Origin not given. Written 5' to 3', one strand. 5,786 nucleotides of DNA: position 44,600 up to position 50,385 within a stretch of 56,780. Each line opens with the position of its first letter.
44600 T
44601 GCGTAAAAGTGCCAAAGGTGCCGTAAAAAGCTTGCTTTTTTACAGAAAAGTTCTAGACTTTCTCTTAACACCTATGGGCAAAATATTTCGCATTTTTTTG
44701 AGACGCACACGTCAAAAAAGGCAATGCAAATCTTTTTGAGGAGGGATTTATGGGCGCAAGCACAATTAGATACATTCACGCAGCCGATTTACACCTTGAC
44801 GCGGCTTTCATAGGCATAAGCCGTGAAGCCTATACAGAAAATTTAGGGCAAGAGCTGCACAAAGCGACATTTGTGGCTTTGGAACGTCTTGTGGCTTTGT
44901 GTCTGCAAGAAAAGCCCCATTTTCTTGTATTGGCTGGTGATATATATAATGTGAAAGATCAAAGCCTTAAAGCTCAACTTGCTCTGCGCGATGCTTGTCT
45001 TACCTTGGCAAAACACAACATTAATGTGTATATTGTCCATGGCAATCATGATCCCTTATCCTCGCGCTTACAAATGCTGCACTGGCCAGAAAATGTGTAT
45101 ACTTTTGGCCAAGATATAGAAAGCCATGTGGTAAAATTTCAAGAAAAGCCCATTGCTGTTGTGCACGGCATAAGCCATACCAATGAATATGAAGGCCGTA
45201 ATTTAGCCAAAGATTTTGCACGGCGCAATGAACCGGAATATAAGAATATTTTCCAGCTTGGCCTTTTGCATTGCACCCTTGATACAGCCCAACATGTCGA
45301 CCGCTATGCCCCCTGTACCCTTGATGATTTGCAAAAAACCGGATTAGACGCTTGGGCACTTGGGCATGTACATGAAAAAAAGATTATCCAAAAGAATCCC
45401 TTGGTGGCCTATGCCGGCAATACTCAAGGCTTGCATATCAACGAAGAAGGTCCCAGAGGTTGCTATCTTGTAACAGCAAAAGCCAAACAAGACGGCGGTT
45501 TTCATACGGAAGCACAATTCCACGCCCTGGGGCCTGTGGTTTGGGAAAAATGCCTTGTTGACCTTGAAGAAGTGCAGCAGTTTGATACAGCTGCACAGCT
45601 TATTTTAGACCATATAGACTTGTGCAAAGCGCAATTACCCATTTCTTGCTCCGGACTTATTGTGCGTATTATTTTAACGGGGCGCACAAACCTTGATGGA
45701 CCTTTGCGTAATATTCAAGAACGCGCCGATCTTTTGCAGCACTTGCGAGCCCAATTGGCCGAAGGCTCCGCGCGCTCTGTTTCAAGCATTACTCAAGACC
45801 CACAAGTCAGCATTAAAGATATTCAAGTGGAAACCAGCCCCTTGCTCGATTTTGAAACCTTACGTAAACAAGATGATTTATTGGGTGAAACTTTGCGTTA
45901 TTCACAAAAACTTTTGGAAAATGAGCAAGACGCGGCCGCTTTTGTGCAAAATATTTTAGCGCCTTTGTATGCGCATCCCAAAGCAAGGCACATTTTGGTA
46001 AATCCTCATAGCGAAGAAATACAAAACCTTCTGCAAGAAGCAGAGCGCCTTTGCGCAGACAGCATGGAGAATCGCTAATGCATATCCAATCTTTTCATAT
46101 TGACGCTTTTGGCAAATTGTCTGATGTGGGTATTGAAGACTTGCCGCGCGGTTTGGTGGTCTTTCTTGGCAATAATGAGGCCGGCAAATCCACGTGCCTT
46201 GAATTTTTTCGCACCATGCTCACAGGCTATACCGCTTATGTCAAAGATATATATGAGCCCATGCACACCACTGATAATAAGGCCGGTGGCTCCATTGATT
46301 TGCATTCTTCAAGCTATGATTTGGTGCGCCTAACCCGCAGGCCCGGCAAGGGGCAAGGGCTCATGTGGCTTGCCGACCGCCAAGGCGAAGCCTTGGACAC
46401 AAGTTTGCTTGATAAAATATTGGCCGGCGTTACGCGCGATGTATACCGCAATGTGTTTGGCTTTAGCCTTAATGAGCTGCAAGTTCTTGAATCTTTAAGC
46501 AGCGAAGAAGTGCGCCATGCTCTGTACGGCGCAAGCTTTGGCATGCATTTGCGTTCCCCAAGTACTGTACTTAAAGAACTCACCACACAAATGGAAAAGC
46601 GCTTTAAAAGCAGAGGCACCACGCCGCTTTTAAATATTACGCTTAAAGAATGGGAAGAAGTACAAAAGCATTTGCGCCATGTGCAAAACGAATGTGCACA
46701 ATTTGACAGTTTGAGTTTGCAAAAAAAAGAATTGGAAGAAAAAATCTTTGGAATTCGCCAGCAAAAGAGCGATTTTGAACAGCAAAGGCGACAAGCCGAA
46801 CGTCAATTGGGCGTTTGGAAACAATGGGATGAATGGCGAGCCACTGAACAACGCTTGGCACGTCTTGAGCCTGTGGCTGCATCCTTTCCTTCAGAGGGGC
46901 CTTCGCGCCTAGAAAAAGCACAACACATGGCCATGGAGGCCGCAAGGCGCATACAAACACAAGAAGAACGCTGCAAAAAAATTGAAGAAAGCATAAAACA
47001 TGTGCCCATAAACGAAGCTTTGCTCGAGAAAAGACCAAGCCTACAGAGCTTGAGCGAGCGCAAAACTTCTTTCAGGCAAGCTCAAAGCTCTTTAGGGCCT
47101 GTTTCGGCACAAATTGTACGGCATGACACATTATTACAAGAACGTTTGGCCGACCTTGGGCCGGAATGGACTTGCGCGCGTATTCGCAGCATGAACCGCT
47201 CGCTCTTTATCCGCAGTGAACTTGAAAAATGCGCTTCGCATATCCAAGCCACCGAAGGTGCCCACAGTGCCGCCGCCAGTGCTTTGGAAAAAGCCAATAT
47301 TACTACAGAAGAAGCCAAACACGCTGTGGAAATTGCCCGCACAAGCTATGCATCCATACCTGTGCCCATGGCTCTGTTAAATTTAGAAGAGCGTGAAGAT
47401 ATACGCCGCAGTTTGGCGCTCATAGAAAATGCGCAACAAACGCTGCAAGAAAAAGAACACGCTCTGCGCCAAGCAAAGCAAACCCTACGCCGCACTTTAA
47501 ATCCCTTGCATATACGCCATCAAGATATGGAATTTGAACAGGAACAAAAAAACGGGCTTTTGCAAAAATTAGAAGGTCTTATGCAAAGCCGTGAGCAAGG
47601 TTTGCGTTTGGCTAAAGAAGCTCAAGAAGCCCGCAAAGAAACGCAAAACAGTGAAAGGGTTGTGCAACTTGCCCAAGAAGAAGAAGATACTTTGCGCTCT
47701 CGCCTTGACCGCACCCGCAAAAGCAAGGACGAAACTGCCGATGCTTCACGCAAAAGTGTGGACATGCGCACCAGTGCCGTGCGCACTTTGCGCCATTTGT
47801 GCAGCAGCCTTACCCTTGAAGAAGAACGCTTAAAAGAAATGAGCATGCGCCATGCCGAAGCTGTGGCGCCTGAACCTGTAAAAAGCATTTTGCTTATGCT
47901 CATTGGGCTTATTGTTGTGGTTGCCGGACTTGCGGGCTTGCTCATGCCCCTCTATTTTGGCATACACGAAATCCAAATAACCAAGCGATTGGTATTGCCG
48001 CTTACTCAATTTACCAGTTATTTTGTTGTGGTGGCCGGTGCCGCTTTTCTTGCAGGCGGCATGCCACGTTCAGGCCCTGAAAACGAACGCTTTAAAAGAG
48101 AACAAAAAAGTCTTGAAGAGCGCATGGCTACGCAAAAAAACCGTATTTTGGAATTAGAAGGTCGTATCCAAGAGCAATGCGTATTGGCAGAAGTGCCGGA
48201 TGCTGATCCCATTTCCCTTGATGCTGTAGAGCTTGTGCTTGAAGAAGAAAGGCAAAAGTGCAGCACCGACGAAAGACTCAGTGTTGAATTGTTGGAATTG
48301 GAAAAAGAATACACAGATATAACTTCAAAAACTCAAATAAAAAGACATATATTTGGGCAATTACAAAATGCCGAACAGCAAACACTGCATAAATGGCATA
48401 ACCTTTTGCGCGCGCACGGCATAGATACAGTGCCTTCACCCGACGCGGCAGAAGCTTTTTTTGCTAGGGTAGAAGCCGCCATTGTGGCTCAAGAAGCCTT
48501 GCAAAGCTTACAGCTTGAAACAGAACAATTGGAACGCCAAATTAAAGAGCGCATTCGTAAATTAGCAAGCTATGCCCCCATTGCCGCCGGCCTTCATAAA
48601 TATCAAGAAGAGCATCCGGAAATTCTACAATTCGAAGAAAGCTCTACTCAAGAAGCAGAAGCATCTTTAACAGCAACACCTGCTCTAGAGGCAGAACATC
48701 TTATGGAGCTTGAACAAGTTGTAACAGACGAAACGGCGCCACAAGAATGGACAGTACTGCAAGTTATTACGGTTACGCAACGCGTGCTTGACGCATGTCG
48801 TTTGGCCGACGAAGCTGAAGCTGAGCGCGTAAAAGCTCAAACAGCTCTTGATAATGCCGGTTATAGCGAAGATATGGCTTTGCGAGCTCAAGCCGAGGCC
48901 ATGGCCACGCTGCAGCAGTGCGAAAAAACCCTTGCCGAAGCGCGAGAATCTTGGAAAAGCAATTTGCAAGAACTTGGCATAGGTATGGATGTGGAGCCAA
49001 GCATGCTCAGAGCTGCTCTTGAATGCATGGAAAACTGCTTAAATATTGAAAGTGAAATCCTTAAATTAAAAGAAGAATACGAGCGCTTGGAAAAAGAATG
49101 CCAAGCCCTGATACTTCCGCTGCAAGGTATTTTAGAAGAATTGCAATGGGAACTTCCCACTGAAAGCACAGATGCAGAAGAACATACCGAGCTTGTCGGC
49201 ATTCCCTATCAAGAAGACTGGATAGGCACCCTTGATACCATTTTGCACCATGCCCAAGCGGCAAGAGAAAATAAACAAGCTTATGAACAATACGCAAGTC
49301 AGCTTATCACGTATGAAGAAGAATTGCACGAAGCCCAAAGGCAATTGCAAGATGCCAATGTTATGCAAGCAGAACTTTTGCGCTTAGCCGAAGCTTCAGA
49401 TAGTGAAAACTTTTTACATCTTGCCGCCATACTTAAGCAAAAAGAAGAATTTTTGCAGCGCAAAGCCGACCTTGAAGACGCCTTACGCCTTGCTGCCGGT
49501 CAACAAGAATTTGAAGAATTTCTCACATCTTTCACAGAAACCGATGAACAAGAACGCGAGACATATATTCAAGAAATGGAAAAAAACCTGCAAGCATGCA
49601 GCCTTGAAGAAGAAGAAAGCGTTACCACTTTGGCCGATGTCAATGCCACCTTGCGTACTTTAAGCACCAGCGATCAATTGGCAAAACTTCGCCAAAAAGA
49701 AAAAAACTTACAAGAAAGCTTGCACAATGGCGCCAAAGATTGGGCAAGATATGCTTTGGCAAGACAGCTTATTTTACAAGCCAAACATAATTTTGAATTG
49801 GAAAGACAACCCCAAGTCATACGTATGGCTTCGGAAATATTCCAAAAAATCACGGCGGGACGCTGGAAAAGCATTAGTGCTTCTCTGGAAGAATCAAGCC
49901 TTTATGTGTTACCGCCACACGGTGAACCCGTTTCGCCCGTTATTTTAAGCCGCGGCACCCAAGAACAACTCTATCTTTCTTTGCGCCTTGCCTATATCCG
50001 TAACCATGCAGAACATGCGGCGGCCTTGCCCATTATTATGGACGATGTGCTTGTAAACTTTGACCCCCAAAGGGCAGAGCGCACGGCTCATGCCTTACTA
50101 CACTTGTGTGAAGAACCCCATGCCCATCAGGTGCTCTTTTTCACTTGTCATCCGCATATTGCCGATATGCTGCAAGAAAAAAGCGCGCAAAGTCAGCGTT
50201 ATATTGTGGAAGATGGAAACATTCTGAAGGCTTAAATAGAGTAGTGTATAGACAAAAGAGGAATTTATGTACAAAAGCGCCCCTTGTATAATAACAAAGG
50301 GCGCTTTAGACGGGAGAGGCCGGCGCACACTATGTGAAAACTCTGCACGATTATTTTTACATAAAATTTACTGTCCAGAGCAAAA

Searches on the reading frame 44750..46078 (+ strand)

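Call 60: search_protein_families(library=pfam, proteins=[window:44750-46078:+], max_evalue=0.00001)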
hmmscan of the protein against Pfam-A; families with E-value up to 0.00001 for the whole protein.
window:44750-46078:+ (442 aa): 2 families
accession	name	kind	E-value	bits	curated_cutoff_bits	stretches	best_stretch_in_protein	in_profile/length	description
PF00149.33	Metallophos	-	9.5e-13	49.4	21.5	1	7-209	2-190/191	Calcineurin-like phosphoesterase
PF12850.12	Metallophos_2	-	2.5e-06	28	27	0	44-182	16-91/154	Calcineurin-like phosphoesterase superfamily domain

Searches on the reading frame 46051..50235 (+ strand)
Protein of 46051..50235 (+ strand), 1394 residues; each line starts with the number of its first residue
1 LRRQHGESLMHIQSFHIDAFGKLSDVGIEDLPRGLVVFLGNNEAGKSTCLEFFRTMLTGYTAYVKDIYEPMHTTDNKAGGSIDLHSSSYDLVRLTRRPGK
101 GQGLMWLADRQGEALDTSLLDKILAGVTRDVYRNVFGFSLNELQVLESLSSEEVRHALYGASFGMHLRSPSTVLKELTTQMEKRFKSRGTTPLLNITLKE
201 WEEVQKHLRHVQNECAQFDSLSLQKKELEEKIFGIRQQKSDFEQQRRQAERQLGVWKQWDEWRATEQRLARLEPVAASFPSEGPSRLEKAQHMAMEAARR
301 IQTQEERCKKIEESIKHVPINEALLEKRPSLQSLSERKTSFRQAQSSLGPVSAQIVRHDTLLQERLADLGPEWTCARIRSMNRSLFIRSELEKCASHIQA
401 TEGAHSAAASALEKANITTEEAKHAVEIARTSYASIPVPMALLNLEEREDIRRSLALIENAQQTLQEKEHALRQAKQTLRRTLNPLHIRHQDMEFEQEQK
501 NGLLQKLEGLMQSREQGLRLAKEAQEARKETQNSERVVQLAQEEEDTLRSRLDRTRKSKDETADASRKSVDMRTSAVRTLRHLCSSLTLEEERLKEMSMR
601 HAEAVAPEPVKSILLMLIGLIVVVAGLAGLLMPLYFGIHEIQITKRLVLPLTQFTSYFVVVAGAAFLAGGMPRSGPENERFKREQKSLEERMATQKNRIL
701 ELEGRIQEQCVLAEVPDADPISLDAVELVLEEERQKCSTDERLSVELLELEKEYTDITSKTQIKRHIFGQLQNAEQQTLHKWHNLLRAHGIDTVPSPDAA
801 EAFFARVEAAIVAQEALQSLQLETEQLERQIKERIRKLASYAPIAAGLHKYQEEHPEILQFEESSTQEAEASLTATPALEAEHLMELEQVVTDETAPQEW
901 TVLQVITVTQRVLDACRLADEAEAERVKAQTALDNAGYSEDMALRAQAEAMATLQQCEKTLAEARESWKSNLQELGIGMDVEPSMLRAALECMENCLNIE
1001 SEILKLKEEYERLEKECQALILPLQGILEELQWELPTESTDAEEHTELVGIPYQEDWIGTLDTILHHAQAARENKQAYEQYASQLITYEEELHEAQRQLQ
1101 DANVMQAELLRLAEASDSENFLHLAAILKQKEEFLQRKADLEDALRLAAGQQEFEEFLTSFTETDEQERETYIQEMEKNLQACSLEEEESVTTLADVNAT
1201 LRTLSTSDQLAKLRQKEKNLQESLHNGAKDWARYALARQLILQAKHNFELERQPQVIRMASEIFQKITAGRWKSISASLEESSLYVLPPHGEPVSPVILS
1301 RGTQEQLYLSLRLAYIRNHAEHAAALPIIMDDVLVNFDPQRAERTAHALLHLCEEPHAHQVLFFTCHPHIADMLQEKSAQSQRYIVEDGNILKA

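Call 60: search_protein_families(library=pfam, proteins=[window:46051-50235:+], max_evalue=0.00001)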
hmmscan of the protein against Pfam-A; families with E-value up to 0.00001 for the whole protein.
window:46051-50235:+ (1394 aa): 2 families
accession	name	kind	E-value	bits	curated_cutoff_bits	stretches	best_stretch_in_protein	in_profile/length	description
PF13514.12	AAA_27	-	2.9e-19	69.9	22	1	10-212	1-200/206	AAA domain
PF13476.12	AAA_23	-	1.1e-08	36.4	27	1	16-245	3-199/201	AAA domain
